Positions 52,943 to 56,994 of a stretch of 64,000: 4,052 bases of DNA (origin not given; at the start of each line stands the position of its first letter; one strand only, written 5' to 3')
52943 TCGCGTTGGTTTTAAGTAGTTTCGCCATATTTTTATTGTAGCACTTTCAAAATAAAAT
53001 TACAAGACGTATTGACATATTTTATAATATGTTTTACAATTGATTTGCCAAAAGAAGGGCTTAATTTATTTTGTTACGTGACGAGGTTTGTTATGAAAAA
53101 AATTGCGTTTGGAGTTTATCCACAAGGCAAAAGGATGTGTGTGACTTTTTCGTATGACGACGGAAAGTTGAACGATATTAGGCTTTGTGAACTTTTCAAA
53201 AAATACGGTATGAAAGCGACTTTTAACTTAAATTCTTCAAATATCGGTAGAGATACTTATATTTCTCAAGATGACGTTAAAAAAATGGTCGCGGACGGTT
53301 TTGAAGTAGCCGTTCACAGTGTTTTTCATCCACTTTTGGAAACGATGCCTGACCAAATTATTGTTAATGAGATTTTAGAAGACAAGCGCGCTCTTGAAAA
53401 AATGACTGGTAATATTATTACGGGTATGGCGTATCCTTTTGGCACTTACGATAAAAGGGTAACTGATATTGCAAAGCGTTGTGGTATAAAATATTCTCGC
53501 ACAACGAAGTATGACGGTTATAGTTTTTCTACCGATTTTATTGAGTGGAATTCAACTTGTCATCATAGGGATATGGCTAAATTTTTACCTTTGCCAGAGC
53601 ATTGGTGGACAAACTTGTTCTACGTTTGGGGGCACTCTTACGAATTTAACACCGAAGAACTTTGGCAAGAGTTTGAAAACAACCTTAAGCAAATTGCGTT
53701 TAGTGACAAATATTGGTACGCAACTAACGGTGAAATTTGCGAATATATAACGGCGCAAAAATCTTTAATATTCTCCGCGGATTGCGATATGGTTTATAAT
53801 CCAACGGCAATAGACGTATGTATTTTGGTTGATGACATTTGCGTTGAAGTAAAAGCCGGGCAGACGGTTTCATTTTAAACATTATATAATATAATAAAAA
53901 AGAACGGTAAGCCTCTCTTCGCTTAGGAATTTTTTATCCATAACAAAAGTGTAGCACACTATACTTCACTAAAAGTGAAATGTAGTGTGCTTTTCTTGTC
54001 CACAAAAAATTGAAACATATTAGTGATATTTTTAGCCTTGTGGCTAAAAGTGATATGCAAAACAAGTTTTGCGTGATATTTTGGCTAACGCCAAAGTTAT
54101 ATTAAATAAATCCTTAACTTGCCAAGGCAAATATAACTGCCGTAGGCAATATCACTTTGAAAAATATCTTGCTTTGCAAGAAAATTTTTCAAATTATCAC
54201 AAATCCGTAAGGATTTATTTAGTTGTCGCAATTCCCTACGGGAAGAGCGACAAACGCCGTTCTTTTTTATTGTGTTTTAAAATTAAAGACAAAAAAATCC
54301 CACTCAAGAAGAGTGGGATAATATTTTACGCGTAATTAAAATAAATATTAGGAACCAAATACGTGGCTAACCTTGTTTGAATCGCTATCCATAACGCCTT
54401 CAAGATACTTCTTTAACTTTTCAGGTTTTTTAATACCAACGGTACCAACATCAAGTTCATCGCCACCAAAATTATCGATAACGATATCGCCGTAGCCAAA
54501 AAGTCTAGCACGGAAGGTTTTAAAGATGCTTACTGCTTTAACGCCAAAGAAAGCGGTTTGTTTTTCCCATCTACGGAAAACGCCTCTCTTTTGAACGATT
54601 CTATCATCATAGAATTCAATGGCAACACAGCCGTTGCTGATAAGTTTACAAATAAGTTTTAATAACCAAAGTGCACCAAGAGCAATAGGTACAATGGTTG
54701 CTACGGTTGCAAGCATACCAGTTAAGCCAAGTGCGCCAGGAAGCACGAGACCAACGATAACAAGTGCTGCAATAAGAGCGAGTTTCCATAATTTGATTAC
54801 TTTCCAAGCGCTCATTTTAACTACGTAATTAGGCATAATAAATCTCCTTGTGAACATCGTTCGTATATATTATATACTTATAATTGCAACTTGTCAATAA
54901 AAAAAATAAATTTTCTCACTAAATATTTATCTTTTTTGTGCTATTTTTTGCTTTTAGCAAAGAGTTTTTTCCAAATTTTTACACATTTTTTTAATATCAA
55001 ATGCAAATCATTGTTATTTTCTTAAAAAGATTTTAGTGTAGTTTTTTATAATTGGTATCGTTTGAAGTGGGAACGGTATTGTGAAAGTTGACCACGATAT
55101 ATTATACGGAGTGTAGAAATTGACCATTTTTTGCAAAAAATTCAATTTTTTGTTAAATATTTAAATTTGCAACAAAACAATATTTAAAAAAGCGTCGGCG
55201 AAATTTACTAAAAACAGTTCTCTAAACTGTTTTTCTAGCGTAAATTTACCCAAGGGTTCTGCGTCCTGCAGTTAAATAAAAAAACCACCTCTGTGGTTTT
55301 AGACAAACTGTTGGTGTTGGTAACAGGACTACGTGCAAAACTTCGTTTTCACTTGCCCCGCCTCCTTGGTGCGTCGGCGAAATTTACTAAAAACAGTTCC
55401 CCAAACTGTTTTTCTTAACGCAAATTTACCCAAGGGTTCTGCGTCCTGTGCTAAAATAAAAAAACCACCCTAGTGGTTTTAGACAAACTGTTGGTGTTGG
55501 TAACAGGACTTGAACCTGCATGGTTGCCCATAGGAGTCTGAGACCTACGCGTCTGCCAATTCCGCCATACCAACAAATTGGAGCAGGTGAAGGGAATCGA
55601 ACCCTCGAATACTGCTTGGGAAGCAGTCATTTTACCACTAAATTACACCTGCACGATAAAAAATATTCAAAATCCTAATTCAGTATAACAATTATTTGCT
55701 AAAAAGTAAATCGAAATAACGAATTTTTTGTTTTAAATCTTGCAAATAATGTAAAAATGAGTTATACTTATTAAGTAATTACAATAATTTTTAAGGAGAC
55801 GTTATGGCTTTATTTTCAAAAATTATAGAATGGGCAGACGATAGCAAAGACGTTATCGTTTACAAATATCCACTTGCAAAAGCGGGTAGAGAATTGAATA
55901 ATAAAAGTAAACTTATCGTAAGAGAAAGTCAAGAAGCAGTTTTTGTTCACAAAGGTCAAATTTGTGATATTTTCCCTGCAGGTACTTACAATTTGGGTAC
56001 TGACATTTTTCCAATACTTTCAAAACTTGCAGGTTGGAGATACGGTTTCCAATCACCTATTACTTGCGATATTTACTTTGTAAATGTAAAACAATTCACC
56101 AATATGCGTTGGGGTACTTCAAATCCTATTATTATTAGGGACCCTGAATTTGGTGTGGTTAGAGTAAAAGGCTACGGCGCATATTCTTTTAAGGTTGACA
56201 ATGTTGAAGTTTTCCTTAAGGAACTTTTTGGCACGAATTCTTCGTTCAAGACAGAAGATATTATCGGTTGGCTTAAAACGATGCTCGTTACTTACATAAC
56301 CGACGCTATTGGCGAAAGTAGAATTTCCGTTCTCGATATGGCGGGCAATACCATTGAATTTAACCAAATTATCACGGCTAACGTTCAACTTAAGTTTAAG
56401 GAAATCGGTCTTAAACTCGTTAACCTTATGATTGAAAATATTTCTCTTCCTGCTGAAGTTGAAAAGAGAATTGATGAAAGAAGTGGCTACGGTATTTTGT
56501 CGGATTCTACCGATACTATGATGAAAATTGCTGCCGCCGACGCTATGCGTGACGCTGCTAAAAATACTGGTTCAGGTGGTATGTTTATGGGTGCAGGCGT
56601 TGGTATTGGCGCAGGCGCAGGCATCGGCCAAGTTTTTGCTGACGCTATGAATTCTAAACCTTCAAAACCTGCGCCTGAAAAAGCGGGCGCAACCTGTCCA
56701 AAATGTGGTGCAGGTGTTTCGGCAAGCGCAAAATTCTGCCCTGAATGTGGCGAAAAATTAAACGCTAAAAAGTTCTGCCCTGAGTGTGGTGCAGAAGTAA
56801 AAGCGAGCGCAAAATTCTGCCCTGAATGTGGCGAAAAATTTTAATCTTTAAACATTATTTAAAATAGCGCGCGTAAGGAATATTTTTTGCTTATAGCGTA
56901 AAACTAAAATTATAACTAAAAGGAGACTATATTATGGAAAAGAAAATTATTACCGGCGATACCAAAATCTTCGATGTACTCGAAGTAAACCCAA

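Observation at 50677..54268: Two inverted ~370-nt hairpin-dense non-coding elements bracket a 2.8-kb four-gene cassette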

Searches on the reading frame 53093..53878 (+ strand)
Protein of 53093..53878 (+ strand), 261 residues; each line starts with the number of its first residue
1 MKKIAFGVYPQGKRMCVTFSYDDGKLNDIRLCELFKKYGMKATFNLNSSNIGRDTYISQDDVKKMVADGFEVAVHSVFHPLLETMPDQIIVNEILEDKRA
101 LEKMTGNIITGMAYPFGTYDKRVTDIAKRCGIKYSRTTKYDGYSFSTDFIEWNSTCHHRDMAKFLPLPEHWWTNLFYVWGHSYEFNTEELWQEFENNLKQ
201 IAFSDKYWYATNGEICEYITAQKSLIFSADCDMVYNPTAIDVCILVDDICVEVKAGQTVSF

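Call 15: search_protein_families(library=pfam, proteins=[window:53093-53878:+])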
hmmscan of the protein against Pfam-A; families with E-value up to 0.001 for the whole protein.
window:53093-53878:+ (261 aa): 1 family
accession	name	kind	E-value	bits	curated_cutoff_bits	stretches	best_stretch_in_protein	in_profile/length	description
PF01522.26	Polysacc_deac_1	-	9.4e-25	87.4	23.1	1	13-134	5-123/124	Polysaccharide deacetylase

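Call 47: find_homologous_proteins(query=window:53093-53878:+, max_evalue=1e-30)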
Query window:53093-53878:+ (261 aa): 6468 proteins with E <= 1e-30 among 8000 candidates; the best 120 are listed.
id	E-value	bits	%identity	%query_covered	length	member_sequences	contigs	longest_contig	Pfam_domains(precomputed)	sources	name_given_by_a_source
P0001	1.4e-180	617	100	100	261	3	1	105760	PF01522.27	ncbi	-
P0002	1.3e-140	485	79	99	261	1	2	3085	PF01522.27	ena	-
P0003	4.0e-135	467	76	99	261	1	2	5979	PF01522.27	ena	-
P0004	6.6e-133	460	75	100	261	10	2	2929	PF01522.27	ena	-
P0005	4.3e-126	438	72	100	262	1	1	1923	PF01522.27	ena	-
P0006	3.3e-106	373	61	100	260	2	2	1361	PF01522.27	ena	-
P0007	2.3e-105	370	60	99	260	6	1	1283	PF01522.27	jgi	jgi:peptidoglycan/xylan/chitin deacetylase (PgdA/CDA1 family)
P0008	8.0e-104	365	79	75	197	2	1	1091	PF01522.27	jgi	jgi:peptidoglycan/xylan/chitin deacetylase (PgdA/CDA1 family)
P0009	1.3e-99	351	59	99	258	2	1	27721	PF01522.27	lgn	-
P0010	1.8e-97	344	58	99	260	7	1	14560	PF01522.27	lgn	-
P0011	3.7e-92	327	56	99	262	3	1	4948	PF01522.27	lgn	-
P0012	3.7e-89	317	56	98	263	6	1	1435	PF01522.27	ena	-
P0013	1.1e-80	289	49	98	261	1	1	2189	PF01522.27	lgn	-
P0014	5.4e-74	267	50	99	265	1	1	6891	PF01522.27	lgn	-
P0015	1.6e-70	256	46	99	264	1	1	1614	PF01522.27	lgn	-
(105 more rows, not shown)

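Call 48: find_encoding_contigs(protein=P0001, flank=10000, max_places=5)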
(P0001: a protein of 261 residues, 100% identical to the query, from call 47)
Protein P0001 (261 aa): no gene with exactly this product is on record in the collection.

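Call 49: find_encoding_contigs(protein=P0003, flank=10000, max_places=5)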
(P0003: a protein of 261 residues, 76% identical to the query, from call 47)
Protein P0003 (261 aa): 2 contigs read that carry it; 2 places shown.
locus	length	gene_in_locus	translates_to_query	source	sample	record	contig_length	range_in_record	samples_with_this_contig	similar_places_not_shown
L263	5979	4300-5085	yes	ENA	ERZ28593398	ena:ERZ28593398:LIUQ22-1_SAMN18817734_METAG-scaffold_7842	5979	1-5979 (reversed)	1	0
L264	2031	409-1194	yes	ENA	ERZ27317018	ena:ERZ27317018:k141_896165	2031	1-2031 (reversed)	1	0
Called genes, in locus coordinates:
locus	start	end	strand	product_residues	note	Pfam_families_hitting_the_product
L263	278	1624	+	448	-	PF02812:ELFV_dehydrog_N, PF00208:ELFV_dehydrog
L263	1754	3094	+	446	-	PF12708:Pect-lyase_RHGA_epim (faint), PF00295:Glyco_hydro_28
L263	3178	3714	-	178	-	PF00857:Isochorismatase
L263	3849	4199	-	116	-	-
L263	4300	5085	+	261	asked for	PF01522:Polysacc_deac_1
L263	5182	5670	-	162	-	PF03703:bPH_2 (weak)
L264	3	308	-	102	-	?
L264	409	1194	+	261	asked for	PF01522:Polysacc_deac_1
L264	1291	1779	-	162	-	PF03703:bPH_2 (weak)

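Call 50: find_encoding_contigs(protein=P0002, flank=10000, max_places=5)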
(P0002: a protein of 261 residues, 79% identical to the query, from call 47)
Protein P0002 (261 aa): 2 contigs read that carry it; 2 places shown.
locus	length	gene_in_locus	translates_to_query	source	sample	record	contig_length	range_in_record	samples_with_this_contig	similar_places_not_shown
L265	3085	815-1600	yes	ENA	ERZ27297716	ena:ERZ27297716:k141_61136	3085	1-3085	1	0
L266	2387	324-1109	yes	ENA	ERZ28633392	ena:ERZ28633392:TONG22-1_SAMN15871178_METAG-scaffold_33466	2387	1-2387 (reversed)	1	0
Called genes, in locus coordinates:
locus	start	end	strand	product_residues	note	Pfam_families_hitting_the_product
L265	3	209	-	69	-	?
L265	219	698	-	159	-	PF04073:tRNA_edit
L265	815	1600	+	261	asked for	PF01522:Polysacc_deac_1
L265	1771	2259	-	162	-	PF03703:bPH_2 (weak)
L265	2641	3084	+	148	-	?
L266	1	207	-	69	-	?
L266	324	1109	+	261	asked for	PF01522:Polysacc_deac_1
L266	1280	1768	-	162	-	PF03703:bPH_2 (weak)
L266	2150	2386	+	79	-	?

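Call 55: find_encoding_contigs(protein=P0004, flank=10000, max_places=6)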
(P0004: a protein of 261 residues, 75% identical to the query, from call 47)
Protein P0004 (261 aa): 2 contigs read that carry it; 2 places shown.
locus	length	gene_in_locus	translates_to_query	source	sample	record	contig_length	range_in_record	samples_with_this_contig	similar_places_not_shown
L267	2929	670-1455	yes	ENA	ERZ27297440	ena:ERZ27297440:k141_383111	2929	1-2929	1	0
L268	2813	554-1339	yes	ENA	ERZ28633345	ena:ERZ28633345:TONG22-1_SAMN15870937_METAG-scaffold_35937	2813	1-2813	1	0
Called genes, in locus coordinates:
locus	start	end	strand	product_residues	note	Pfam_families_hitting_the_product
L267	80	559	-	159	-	PF04073:tRNA_edit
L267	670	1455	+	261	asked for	PF01522:Polysacc_deac_1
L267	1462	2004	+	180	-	PF10688:Imp-YgjV (weak)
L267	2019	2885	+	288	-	PF00892:EamA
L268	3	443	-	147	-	?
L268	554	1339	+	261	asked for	PF01522:Polysacc_deac_1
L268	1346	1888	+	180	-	PF10688:Imp-YgjV (weak)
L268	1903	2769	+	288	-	PF00892:EamA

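Call 56: find_encoding_contigs(protein=P0005, flank=10000, max_places=6)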
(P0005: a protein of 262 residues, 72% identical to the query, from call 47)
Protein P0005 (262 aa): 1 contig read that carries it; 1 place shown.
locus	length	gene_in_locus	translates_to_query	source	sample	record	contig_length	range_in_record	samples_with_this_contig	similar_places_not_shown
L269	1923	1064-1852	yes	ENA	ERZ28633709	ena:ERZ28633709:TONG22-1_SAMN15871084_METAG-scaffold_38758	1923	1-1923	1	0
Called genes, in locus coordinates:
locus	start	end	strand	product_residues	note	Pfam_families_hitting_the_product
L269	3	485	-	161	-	?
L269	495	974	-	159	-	PF04073:tRNA_edit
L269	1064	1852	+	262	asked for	PF01522:Polysacc_deac_1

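Call 57: list_cluster_members(proteins=[P0001])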
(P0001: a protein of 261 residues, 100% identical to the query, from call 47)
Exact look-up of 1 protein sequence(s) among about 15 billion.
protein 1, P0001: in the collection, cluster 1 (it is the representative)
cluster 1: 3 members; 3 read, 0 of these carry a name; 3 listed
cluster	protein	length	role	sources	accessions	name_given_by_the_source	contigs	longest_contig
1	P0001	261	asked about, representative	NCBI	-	-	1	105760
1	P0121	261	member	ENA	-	-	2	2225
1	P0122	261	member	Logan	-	-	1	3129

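Call 58: find_encoding_contigs(protein=P0122, flank=10000, max_places=6)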
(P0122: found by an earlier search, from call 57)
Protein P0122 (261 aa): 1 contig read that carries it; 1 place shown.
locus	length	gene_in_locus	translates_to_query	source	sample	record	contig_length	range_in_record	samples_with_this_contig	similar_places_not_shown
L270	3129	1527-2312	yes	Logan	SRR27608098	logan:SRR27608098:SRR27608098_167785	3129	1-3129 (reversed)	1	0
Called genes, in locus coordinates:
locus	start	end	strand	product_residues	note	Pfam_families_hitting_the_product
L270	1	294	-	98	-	?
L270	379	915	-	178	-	PF00857:Isochorismatase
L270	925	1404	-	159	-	PF04073:tRNA_edit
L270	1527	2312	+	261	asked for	PF01522:Polysacc_deac_1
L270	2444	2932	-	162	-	PF03703:bPH_2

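Call 59: find_encoding_contigs(protein=P0121, flank=10000, max_places=6)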
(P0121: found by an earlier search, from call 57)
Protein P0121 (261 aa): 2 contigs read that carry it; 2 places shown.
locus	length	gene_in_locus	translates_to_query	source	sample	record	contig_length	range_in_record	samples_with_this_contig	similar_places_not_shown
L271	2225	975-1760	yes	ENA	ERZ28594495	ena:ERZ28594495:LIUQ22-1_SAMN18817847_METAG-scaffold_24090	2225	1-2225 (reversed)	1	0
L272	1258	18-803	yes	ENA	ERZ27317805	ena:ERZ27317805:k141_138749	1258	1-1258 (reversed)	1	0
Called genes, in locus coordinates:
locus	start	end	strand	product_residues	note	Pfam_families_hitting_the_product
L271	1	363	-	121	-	?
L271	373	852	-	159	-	PF04073:tRNA_edit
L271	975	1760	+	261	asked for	PF01522:Polysacc_deac_1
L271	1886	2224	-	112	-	?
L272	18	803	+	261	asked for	PF01522:Polysacc_deac_1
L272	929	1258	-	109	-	?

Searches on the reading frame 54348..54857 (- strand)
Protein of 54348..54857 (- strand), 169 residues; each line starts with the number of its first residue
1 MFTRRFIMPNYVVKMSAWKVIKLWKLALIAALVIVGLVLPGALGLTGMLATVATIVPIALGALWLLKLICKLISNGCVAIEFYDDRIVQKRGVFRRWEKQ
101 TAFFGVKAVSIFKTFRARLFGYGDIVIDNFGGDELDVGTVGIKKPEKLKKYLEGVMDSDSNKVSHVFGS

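Call 15: search_protein_families(library=pfam, proteins=[window:54348-54857:-])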
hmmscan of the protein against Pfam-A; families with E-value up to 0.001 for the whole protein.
window:54348-54857:- (169 aa): 1 family
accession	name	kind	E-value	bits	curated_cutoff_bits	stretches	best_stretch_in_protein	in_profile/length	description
PF03703.20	bPH_2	-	8.3e-09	36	22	1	83-152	9-78/78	Bacterial PH domain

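Call 22: find_encoding_contigs(protein=window:54348-54857:-, flank=10000, max_places=10)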
Protein window:54348-54857:- (169 aa): no gene with exactly this product is on record in the collection.

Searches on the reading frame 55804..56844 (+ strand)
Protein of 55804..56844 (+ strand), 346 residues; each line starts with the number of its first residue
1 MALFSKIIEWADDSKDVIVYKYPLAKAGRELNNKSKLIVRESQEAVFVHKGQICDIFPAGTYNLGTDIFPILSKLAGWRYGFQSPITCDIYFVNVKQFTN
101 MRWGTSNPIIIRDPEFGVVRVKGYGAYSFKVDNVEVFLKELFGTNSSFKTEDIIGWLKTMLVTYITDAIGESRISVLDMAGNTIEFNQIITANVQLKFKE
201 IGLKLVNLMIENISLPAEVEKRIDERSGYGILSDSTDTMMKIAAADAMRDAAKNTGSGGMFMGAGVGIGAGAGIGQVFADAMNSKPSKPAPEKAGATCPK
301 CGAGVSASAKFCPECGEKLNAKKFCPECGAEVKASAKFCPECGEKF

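Call 15: search_protein_families(library=pfam, proteins=[window:55804-56844:+])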
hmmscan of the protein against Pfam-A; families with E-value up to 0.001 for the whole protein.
window:55804-56844:+ (346 aa): 12 families
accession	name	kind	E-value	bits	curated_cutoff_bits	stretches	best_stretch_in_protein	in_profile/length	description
PF13421.11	Band_7_1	-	8.7e-75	251.4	24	1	19-229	1-209/211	SPFH domain-Band 7 family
PF13240.11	Zn_Ribbon_1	-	4.2e-15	55.4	25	2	324-345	1-22/23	zinc-ribbon domain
PF13248.11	Zn_ribbon_3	-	2.2e-14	52.8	27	2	297-319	4-26/26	zinc-ribbon domain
PF12773.13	DZR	-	6.8e-13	49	27.3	1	298-343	1-45/45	Double zinc ribbon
PF01145.31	Band_7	-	8.8e-10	39.3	23.6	1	38-226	2-158/176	SPFH domain / Band 7 family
PF17032.10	Zn_ribbon_15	-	1.6e-08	35.7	28.9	0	291-316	48-73/73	zinc-ribbon family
PF24463.1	DUF7577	-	1.6e-08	34.4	28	1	325-344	5-24/27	Domain of unknown function (DUF7577)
PF10571.15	UPF0547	-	6.1e-08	33.1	29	1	323-343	1-21/26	Uncharacterised protein family UPF0547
PF24460.1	DUF7575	-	6.9e-07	29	28.5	0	325-346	6-27/28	Domain of unknown function (DUF7575)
PF18912.6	DZR_2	-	8.5e-05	22.7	27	1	297-342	9-55/56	Double zinc ribbon domain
PF14803.11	Zn_ribbon_Nudix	-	0.00037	20.8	25.6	0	323-334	1-12/34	Nudix N-terminal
PF07191.17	Zn_ribbon_6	-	0.0004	20.8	25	0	297-336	2-43/67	Double zinc ribbon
